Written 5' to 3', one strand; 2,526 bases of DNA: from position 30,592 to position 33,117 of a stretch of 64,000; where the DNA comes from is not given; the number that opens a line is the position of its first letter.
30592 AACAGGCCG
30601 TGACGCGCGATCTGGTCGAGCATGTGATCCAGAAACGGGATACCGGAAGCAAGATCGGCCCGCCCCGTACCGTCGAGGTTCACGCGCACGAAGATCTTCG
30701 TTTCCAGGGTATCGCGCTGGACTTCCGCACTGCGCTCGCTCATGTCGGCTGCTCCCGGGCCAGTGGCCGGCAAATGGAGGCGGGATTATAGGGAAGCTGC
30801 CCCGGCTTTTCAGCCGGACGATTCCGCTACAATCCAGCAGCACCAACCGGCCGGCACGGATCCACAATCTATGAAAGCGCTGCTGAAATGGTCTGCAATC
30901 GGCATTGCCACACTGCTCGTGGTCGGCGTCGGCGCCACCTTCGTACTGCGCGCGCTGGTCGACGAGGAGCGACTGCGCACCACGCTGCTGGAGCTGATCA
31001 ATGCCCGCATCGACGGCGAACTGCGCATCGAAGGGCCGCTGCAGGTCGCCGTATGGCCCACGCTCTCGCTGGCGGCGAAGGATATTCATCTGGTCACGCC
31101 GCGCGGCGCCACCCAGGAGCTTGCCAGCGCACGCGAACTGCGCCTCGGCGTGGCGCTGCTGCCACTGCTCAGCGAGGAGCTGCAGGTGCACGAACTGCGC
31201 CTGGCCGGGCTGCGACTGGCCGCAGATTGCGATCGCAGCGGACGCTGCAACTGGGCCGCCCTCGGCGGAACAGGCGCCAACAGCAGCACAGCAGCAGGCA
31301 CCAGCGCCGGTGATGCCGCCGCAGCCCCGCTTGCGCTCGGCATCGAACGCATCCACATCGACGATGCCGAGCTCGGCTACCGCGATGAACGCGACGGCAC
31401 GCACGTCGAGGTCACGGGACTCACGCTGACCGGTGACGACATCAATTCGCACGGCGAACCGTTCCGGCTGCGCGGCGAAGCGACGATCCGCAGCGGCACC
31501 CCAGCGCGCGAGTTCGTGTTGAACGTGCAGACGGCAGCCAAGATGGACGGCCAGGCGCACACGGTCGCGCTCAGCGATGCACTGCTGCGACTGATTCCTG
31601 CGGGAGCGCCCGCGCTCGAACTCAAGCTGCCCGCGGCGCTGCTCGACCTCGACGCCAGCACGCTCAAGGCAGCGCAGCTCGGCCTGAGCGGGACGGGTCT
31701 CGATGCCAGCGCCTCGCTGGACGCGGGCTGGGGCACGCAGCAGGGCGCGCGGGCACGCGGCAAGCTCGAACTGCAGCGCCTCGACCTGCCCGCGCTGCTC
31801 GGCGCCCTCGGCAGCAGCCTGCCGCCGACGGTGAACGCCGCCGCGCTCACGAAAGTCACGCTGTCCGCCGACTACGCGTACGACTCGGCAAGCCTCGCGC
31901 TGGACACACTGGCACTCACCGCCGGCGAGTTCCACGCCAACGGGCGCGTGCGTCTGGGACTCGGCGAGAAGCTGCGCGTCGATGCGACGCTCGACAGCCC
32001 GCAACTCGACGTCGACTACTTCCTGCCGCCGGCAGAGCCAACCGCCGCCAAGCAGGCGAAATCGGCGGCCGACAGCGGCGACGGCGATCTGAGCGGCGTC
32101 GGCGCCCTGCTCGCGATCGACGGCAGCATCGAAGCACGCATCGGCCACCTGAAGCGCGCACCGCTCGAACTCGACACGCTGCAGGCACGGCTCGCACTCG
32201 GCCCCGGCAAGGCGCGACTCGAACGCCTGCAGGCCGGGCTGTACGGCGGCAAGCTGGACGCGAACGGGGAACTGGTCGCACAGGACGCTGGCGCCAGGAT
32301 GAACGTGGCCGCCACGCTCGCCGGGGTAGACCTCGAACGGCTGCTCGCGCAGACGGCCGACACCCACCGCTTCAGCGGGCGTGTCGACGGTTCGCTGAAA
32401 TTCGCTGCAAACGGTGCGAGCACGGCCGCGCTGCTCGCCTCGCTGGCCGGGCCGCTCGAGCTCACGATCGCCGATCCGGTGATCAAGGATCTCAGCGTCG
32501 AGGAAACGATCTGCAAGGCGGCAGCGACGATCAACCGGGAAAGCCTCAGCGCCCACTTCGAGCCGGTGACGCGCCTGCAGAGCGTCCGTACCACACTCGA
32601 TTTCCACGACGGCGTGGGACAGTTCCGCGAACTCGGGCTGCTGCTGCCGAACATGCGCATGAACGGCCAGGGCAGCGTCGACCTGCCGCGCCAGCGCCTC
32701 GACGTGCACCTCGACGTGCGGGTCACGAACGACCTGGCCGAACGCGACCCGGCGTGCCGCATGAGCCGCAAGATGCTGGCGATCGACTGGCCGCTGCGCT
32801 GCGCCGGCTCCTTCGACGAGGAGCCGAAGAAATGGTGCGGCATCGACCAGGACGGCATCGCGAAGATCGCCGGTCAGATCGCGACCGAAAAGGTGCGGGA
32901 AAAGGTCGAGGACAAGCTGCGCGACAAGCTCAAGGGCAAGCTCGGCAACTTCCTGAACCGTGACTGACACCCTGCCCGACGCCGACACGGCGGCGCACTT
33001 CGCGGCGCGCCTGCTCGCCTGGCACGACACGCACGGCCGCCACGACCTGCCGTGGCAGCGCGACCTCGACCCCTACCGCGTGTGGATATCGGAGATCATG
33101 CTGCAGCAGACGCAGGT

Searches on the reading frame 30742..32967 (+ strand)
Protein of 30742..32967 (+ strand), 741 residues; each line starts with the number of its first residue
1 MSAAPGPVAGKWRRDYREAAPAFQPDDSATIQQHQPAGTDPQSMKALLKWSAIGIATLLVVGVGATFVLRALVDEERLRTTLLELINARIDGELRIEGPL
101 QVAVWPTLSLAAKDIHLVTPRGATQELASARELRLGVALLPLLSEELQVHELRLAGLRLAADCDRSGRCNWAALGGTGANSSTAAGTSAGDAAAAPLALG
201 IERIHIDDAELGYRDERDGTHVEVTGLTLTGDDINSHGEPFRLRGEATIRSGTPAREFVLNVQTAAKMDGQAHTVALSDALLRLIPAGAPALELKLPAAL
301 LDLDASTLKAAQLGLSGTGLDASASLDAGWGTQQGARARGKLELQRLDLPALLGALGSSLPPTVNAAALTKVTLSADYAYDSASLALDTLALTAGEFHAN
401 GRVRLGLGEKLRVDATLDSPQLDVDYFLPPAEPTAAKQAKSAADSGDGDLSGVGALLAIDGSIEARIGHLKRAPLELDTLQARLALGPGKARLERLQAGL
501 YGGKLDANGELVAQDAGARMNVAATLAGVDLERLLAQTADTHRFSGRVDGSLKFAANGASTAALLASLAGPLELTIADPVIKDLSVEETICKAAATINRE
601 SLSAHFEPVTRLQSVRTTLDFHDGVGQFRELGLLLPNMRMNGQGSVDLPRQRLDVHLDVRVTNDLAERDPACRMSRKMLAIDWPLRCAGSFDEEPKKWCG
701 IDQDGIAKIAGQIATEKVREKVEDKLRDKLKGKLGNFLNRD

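Call 77: search_protein_families(library=pfam, proteins=[window:30742-32967:+], max_evalue=0.00001)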
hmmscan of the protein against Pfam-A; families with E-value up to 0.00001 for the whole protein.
window:30742-32967:+ (741 aa): 3 families
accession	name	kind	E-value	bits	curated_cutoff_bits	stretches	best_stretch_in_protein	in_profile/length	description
PF05170.20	AsmA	-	1.6e-50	173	29.8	1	44-625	1-601/607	AsmA family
PF05359.17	DUF748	-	5e-14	51.8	50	1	91-573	53-583/1037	Domain of Unknown Function (DUF748)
PF13116.12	YhdP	-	5.6e-07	28.3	46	0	67-355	28-265/1224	YhdP protein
